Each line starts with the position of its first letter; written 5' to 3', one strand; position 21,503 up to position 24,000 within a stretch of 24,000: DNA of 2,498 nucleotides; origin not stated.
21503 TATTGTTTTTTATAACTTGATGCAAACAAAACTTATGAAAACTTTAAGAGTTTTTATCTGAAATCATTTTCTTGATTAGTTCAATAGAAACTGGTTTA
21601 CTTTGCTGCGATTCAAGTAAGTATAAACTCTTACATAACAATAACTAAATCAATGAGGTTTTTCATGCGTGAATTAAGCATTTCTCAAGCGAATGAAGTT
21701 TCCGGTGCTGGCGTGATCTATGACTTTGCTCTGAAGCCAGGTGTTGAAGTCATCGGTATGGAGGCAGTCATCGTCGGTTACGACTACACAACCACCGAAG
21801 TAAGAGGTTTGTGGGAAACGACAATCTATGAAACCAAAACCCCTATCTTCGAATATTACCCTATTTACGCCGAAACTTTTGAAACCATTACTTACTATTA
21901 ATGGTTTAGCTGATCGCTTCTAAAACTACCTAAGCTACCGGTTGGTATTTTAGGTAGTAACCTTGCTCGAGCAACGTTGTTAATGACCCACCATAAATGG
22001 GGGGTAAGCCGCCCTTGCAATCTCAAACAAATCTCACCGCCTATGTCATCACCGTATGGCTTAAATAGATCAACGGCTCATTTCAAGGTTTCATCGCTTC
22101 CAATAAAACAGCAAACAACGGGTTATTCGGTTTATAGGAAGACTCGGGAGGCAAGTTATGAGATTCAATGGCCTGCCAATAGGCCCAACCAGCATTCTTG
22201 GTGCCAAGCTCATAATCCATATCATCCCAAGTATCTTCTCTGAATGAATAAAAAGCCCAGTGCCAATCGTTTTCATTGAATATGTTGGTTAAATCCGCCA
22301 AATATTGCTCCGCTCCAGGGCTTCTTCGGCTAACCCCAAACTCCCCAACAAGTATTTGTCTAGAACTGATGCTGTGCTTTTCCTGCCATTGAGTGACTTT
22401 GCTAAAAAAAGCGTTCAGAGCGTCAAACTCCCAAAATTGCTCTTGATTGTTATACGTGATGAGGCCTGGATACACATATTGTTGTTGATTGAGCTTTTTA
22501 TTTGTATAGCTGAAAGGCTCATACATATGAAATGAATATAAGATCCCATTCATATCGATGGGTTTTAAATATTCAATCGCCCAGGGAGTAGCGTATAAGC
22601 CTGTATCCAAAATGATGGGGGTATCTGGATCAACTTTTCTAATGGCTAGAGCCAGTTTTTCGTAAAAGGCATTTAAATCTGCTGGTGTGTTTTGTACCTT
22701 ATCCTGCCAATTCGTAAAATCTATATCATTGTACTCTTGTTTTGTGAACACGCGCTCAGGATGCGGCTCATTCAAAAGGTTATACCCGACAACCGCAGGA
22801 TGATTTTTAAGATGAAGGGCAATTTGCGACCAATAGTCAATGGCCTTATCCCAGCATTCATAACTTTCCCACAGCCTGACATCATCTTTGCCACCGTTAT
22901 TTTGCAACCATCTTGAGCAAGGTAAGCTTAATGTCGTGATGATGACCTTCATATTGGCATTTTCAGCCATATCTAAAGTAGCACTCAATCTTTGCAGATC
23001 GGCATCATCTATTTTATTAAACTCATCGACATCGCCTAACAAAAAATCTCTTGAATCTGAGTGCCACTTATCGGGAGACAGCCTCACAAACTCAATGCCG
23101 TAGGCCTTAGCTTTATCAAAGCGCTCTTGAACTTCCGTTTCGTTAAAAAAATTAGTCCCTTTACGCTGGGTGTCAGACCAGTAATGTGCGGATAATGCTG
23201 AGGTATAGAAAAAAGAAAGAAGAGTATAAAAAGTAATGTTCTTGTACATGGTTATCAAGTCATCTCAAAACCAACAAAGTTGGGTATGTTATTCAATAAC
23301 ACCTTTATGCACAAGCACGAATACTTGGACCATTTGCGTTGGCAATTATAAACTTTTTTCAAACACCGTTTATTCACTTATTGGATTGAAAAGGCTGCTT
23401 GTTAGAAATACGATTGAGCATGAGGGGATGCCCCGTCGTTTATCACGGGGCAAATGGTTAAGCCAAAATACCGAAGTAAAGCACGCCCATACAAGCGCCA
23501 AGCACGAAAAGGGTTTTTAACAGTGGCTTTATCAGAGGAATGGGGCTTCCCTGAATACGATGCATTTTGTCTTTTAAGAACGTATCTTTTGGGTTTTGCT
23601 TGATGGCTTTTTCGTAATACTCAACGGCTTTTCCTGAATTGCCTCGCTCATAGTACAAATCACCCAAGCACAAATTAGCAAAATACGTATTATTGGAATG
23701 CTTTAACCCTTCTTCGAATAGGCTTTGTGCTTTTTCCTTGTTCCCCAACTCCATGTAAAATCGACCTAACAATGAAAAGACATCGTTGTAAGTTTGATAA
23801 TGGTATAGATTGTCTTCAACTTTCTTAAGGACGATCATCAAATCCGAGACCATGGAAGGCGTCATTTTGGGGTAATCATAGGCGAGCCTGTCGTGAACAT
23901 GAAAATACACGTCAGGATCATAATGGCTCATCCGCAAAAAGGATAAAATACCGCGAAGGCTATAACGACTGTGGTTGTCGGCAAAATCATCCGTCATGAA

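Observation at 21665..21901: Orphan double-glycine-leader peptide with an atypical Tyr/Thr/Glu-rich core, divergent from an S24 repressor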

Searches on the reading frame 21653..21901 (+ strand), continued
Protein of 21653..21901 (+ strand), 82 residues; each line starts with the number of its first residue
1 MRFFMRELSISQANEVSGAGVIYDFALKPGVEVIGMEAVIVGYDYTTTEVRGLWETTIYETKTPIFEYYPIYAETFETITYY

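Call 48: predict_structure(alignment_id=A5)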
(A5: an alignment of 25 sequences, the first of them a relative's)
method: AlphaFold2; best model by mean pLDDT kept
length: 78 residues; sequences in the alignment: 25
mean_pLDDT: 68.5   pTM: 0.35
mean pLDDT of the five models: 68.5, 68.1, 67.7, 65.4, 60.3
residues with pLDDT >= 90: 0; 70-90: 40; 50-70: 31; < 50: 7
segments of 3 or more residues with pLDDT < 50: 74-78
pLDDT, mean of each block of 10 residues (from residue 1): 63 54 64 77 83 83 72 47
secondary structure, 60 per line:
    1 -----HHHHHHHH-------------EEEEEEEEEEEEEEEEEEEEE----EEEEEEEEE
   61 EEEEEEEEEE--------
elements in order: H6-13 E27-47 E52-70

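Call 60: fold_search(model_id=the predicted structure, library=pdb)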
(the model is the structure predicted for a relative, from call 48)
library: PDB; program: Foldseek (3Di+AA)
matches with E <= 10: 386; with E <= 0.001: 0
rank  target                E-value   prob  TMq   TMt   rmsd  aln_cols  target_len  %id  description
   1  4tx4_B                3.0e-01  0.11  0.17  0.17  12.1        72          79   12  Crystal Structure of a Single-Domain Cysteine Protease Inhibitor from Cowpea (Vigna unguiculata) (released 2015-10-14)
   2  8sj5_A                3.9e-01  0.12  0.19  0.19  19.0        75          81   15  Walnut Tree Phytocystatin (released 2023-12-20)
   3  9vzk_L                4.4e-01  0.21  0.23  0.11  10.0        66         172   11  Cryo-EM structure of bacteriophage P1 baseplate in C3 (released 2025-10-22)
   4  4ce4_W                4.7e-01  0.54  0.40  0.25   9.6        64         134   11  39S large subunit of the porcine mitochondrial ribosome (released 2013-12-18)
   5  2ww9_I                5.8e-01  0.21  0.31  0.19   9.7        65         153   14  Cryo-EM structure of the active yeast Ssh1 complex bound to the yeast 80S ribosome (released 2009-12-08)
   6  1ffk_O                7.6e-01  0.63  0.37  0.22   3.2        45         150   16  CRYSTAL STRUCTURE OF THE LARGE RIBOSOMAL SUBUNIT FROM HALOARCULA MARISMORTUI AT 2.4 ANGSTROM RESOLUTION (released 2000-08-14)
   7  8ekm_A                8.1e-01  0.33  0.28  0.07  12.6        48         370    8  Clostridioides difficile binary toxin translocase CDTb double mutant - D623A D734A (released 2023-09-27)
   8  9i05_Ao               9.2e-01  0.47  0.41  0.11   9.7        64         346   19  Cryo-EM structure of the large subunit of the mitochondrial ribosome from Toxoplasma gondii (released 2025-06-11)
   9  9g6k_LY               9.2e-01  0.30  0.33  0.10   9.3        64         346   12  LSU structure derived from the LSU sample of the mitoribosome from T. gondii. (released 2024-12-11)
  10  8fru_P                9.2e-01  0.25  0.36  0.22   9.9        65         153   15  60S subunit of the Giardia lamblia 80S ribosome (released 2024-01-31)
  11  7ac7_S                9.2e-01  0.21  0.33  0.26   9.5        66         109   11  Structure of accomodated trans-translation complex on E. Coli stalled ribosome. (released 2021-08-18)
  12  8p8n_QO               9.9e-01  0.66  0.43  0.22  10.3        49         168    8  Mouse RPL39 integrated into the yeast 60S ribosomal subunit (released 2024-06-12)
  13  7ohq_P                1.1e+00  0.18  0.35  0.19  11.3        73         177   15  Nog1-TAP associated immature ribosomal particle population C from S. cerevisiae (released 2021-11-03)
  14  6yly_P                1.1e+00  0.47  0.45  0.22   9.3        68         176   10  pre-60S State NE2 (TAP-Flag-Nop53) (released 2020-07-29)
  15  6ylx_P                1.1e+00  0.18  0.34  0.19  12.0        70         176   14  pre-60S State NE1 (TAP-Flag-Nop53) (released 2020-07-29)
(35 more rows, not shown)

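Call 72: find_encoding_contigs(protein=P0005, flank=10000, max_places=3)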
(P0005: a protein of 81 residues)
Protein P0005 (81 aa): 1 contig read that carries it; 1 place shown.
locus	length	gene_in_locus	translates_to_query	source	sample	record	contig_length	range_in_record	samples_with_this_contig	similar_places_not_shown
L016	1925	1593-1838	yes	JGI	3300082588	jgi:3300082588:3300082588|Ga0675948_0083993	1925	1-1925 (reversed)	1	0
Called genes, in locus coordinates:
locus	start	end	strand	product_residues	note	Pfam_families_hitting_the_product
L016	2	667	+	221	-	?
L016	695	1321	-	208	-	PF00717:Peptidase_S24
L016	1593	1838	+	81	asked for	-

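Call 73: find_encoding_contigs(protein=P0006, flank=10000, max_places=3)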
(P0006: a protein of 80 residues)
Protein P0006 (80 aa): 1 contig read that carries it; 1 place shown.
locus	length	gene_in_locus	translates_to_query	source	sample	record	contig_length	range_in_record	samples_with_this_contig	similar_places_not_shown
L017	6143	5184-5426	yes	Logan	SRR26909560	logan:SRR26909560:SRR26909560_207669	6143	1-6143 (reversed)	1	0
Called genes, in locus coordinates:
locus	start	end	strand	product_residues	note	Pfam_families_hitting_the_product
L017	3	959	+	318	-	?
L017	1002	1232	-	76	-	-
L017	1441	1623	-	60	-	-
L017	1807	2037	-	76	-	-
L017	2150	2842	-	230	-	PF11859:DUF3379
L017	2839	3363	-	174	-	PF04542:Sigma70_r2, PF07638:Sigma70_ECF (faint), PF08281:Sigma70_r4_2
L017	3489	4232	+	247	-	PF03741:TerC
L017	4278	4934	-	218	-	PF00717:Peptidase_S24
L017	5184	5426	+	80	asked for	-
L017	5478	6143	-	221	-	?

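Call 74: find_encoding_contigs(protein=P0010, flank=10000, max_places=3)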
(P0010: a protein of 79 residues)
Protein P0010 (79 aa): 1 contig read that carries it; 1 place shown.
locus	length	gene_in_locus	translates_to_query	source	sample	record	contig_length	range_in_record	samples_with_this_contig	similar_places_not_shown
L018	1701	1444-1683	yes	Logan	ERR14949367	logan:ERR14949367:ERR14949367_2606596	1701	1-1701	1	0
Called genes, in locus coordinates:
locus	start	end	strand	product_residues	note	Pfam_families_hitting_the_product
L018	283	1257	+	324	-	-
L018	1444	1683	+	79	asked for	-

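Call 84: search_solved_structures(query=A4, max_evalue=10)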
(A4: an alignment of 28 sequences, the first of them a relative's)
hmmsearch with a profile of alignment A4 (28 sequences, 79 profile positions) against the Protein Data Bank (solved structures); distinct sequences matched with E-value up to 10: 2.
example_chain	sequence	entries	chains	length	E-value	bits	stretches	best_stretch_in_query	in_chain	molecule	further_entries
2v19_A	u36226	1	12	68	0.76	13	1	1-30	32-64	DODECIN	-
4ri2_A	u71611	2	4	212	1.1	12.5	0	16-70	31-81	Photosystem II 22 kDa protein, chloroplastic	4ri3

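Call 88: search_dna_similar(query=window:21665-21898:+, collection=plasmids, mode=protein, max_evalue=1, max_rows=10)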
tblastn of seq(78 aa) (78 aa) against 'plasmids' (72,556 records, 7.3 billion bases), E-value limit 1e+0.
No match.

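Call 89: search_dna_similar(query=window:21665-21898:+, collection=phages, mode=protein, max_evalue=1, max_rows=10)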
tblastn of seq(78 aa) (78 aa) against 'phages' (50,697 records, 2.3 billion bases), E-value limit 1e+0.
No match.

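Call 98: predict_structure(alignment_id=A11)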
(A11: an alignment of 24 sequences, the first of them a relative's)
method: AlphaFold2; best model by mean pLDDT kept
length: 79 residues; sequences in the alignment: 24
mean_pLDDT: 75.2   pTM: 0.40
mean pLDDT of the five models: 75.2, 72.8, 71.8, 71.8, 71.3
residues with pLDDT >= 90: 20; 70-90: 31; 50-70: 21; < 50: 7
segments of 3 or more residues with pLDDT < 50: 14-16
pLDDT, mean of each block of 10 residues (from residue 1): 52 53 78 89 90 92 85 63
secondary structure, 60 per line:
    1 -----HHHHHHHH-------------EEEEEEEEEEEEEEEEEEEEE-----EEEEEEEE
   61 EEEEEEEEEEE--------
elements in order: H6-13 E27-47 E53-71

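Call 104: search_protein_families(library=pfam, proteins=[L018:283-1257:+, L016:2-667:+, L009:7929-8156:+, L003:19260-19523:+, L005:12787-13041:+, L004:13057-13308:+, L009:8143-8331:-, L009:8408-8629:-], max_evalue=0.1)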
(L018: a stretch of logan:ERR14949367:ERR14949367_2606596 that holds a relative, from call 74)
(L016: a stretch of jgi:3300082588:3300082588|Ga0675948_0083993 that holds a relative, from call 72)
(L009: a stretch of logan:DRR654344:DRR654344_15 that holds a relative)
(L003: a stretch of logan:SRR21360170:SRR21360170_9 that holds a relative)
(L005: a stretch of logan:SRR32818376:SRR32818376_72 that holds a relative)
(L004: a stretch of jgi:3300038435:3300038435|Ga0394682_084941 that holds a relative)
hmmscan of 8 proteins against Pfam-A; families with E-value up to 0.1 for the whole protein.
L018:283-1257:+ (324 aa): 1 family
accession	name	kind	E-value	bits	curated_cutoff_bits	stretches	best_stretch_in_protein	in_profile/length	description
PF00496.27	SBP_bac_5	-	0.0073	15.9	32.4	1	41-108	194-261/368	Bacterial extracellular solute-binding proteins, family 5 Middle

L016:2-667:+ (221 aa): 2 families
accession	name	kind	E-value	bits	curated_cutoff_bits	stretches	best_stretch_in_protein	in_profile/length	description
PF03741.22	TerC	-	5.7e-44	150.4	27.8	1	1-174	14-175/178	Integral membrane protein TerC family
PF11298.13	DUF3099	-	0.035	14.7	23.2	0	13-49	8-43/72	Protein of unknown function (DUF3099)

L009:7929-8156:+ (75 aa): 0 families

L003:19260-19523:+ (87 aa): 0 families

L005:12787-13041:+ (84 aa): 1 family
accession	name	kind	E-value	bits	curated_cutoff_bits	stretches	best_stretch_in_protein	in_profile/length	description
PF03608.18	EII-GUT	-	0.09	13.2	25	1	32-77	119-164/167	PTS system enzyme II sorbitol-specific factor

L004:13057-13308:+ (83 aa): 1 family
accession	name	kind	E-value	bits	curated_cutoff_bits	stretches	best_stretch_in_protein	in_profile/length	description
PF12331.14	Rad26-like_helical_rpts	-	0.058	13.2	29.9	1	3-57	82-135/215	Rad26-like, helical repeats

L009:8143-8331:- (62 aa): 0 families

L009:8408-8629:- (73 aa): 0 families

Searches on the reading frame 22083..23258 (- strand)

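Call 4: search_protein_families(library=pfam, proteins=[window:22083-23258:-], max_evalue=1)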
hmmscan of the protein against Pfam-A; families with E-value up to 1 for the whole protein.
window:22083-23258:- (391 aa): 2 families
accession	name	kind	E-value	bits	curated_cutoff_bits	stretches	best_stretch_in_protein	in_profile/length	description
PF00150.24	Cellulase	-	2.2e-22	80.3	23.5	1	35-340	15-269/272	Cellulase (glycosyl hydrolase family 5)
PF01261.30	AP_endonuc_2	-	0.079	13.1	31.1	1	47-157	1-92/249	Xylose isomerase-like TIM barrel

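Call 7: search_protein_families(library=ncbifam, proteins=[window:22083-23258:-], max_evalue=1)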
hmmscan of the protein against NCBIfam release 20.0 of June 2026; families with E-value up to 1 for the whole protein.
window:22083-23258:- (391 aa): 1 family
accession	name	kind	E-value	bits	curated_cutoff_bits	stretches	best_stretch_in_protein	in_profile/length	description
NF051847.1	EndGlycCerase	equivalog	0.0077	14.9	700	1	136-244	173-275/455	endoglycoceramidase I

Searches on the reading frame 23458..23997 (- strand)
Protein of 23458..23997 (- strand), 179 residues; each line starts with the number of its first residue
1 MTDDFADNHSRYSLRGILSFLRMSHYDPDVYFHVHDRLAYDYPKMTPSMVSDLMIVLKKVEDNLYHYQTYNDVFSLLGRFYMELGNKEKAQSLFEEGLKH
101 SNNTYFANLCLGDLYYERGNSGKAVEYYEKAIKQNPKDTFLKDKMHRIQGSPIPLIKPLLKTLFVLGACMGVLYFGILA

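Call 4: search_protein_families(library=pfam, proteins=[window:23458-23997:-], max_evalue=1)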
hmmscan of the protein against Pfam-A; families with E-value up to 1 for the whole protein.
window:23458-23997:- (179 aa): 28 families (the best 25 are shown)
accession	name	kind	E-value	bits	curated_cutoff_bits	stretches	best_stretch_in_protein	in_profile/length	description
PF07719.23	TPR_2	-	1.4e-13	50.2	27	2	108-138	4-34/34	Tetratricopeptide repeat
PF13181.12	TPR_8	-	4.2e-11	42.5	25.7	2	111-138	7-34/34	Tetratricopeptide repeat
PF00515.34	TPR_1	-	9.1e-11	41.5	27.8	2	110-138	6-34/34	Tetratricopeptide repeat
PF13428.12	TPR_14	-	7.6e-09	35.8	23.5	2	109-139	5-35/44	Tetratricopeptide repeat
PF13176.12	TPR_7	-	5.8e-08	32.7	27.9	2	111-138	5-34/36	Tetratricopeptide repeat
PF13174.12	TPR_6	-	9.4e-07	29.5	26.3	1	111-137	6-32/33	Tetratricopeptide repeat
PF13424.12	TPR_12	-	4.6e-06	27.2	30.1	1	75-133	7-73/77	Tetratricopeptide repeat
PF13432.12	TPR_16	-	6.8e-06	26.9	32.7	1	77-138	3-64/65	Tetratricopeptide repeat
PF14559.12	TPR_19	-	7.5e-06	26.6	25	1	75-109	29-64/68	Tetratricopeptide repeat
PF13414.12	TPR_11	-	3.3e-05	23.9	26.8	1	112-138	1-27/42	TPR repeat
PF13431.12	TPR_17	-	6.1e-05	23.4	24.4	0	127-138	1-12/34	Tetratricopeptide repeat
PF13374.12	TPR_10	-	0.00011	22.5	27.5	1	111-132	8-29/42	Tetratricopeptide repeat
PF10602.15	RPN7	-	0.0028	17.8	29.6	0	56-100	22-65/174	26S proteasome subunit RPN7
PF25068.1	ARM_TT21_4th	-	0.0036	18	30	1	122-140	16-34/153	Tetratricopeptide repeat protein 21 forth ARM domain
PF23354.1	TPR_NUP160_120_M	-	0.0061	16.4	27.2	2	76-133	43-99/265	NUP160/120 middle TPR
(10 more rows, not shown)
